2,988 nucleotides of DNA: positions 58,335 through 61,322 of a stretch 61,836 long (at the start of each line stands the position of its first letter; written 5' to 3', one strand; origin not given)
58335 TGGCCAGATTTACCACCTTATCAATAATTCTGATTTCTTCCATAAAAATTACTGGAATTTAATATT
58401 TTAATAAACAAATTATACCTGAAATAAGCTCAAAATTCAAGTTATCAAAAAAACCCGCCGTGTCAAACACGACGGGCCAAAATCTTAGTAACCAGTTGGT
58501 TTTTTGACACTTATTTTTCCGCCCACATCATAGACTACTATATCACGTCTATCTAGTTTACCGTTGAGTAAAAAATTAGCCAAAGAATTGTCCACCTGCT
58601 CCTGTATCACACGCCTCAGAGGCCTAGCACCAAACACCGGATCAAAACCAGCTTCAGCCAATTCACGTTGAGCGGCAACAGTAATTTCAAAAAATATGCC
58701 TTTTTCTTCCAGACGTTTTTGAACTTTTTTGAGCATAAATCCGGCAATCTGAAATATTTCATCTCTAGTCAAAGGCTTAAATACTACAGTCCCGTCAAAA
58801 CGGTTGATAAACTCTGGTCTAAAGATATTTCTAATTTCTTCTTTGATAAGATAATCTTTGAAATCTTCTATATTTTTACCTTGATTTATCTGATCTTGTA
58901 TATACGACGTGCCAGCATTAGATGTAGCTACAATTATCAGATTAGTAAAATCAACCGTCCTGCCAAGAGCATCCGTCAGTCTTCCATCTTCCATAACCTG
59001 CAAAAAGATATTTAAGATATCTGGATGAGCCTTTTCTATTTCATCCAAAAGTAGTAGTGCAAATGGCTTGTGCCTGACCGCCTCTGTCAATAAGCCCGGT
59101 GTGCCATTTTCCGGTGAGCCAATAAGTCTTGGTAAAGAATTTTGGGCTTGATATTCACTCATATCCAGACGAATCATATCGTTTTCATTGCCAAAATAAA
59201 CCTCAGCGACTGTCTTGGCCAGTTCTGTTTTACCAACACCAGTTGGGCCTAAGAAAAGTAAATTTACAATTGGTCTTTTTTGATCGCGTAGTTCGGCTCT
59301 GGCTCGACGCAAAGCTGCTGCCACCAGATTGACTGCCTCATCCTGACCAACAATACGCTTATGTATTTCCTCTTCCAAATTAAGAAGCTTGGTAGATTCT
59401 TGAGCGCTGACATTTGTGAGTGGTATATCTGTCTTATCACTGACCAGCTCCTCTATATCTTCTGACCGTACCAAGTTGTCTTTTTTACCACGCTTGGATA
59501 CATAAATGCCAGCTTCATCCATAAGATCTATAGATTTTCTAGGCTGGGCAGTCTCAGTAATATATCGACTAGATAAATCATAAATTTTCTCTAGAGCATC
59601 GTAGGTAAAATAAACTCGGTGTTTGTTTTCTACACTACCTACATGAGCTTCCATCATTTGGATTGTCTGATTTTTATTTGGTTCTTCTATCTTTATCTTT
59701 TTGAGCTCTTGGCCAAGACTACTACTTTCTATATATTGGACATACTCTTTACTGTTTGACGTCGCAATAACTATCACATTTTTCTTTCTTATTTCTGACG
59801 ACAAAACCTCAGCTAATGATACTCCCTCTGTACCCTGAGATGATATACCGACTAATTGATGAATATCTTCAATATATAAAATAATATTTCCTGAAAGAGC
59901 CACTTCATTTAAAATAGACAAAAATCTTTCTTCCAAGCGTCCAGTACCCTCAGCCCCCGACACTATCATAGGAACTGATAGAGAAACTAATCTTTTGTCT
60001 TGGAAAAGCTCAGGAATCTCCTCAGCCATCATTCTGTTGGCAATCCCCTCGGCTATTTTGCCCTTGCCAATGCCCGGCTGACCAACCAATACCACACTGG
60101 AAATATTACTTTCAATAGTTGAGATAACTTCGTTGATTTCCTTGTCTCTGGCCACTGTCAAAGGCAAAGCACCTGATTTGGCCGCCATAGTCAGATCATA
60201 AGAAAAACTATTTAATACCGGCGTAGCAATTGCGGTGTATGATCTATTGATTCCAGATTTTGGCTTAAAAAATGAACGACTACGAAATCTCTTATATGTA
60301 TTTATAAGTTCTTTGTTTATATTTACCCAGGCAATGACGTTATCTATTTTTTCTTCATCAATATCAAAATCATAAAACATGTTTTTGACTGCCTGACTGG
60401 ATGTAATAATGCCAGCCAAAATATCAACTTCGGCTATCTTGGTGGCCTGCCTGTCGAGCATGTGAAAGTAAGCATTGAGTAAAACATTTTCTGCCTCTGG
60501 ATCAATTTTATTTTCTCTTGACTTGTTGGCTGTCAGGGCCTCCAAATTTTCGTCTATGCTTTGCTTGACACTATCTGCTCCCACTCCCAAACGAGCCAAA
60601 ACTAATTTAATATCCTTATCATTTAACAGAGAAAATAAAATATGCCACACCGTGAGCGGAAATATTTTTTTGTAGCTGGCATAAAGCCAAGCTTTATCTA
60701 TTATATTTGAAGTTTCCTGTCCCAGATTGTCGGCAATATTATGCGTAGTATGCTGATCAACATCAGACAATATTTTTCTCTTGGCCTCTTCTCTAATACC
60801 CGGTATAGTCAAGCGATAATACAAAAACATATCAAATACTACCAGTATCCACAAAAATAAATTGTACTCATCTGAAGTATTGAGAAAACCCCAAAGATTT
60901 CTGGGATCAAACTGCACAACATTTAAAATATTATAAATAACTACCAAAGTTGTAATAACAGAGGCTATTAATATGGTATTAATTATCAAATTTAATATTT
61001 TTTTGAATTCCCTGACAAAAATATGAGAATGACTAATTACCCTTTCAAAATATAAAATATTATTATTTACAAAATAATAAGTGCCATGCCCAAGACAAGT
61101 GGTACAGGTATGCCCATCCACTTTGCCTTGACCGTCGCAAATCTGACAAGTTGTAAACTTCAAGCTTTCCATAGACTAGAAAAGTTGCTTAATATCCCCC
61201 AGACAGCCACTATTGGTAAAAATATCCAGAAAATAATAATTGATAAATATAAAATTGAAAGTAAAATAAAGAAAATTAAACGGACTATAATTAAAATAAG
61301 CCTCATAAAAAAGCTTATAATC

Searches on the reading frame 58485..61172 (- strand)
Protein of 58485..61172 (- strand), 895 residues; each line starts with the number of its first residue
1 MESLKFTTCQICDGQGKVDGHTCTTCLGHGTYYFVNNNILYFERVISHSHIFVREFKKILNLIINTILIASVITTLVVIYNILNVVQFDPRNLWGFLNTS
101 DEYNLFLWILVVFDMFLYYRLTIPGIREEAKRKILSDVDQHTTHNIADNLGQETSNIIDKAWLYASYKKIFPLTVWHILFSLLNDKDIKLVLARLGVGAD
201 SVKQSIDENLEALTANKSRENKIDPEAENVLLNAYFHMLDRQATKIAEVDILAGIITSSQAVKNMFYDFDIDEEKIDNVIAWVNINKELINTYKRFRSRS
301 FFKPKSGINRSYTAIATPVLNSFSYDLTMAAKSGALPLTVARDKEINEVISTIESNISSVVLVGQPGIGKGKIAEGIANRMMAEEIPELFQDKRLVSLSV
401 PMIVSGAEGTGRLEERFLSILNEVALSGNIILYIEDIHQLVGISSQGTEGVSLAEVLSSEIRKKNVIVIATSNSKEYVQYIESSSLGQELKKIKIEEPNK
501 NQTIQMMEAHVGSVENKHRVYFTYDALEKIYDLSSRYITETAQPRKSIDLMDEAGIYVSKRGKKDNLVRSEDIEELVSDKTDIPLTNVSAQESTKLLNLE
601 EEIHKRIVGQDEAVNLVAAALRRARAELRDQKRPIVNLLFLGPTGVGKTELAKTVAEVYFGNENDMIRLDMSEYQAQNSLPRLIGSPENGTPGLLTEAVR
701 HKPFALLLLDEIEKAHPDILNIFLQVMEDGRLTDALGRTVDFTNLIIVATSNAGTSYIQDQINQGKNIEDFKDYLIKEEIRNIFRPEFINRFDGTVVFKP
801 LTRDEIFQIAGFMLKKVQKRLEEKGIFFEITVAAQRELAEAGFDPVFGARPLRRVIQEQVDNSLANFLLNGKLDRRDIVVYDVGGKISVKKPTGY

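Call 49: search_protein_families(library=pfam, proteins=[window:58485-61172:-], max_evalue=0.0001)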
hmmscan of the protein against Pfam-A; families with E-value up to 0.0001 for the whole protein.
window:58485-61172:- (895 aa): 13 families
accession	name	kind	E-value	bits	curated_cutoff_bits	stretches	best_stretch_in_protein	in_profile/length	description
PF07724.20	AAA_2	-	2.3e-53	181.1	27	1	633-793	1-164/166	AAA domain (Cdc48 subfamily)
PF10431.15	ClpB_D2-small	-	3.7e-23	81.8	21.9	1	801-879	1-79/81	C-terminal, D2-small domain, of ClpB protein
PF00004.35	AAA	-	2.4e-20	73.8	21.2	2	638-753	1-110/131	ATPase family associated with various cellular activities (AAA)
PF07728.20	AAA_5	-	4.5e-16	59.5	22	1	637-754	1-124/139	AAA domain (dynein-related subfamily)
PF17871.7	AAA_lid_9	-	2.5e-13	50.3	22.8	1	500-590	2-91/104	AAA lid domain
PF00158.32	Sigma54_activat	-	9.6e-08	32.3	20.2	0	621-763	8-150/168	Sigma-54 interaction domain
PF20720.3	nSTAND3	-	5.5e-07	29.8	27.2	0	346-386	7-46/155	Novel STAND NTPase 3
PF13191.12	AAA_16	-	1.5e-06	29.2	32.6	0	607-657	2-46/167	AAA ATPase domain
PF05729.18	NACHT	-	3.3e-06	27.5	26.7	0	639-785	4-165/167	NACHT domain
PF05496.18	RuvB_N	-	4.1e-06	27.1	27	0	606-732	8-113/159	Holliday junction DNA helicase RuvB P-loop domain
PF06414.18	Zeta_toxin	-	4.3e-06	26.7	22.3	0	626-676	9-56/199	Zeta toxin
PF01078.27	Mg_chelatase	-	4.5e-06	26.6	20.3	0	678-764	85-170/207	Magnesium chelatase, subunit ChlI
PF01695.23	IstB_IS21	-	5.6e-05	23.2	24.1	0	637-656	94-113/238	IstB-like ATP binding protein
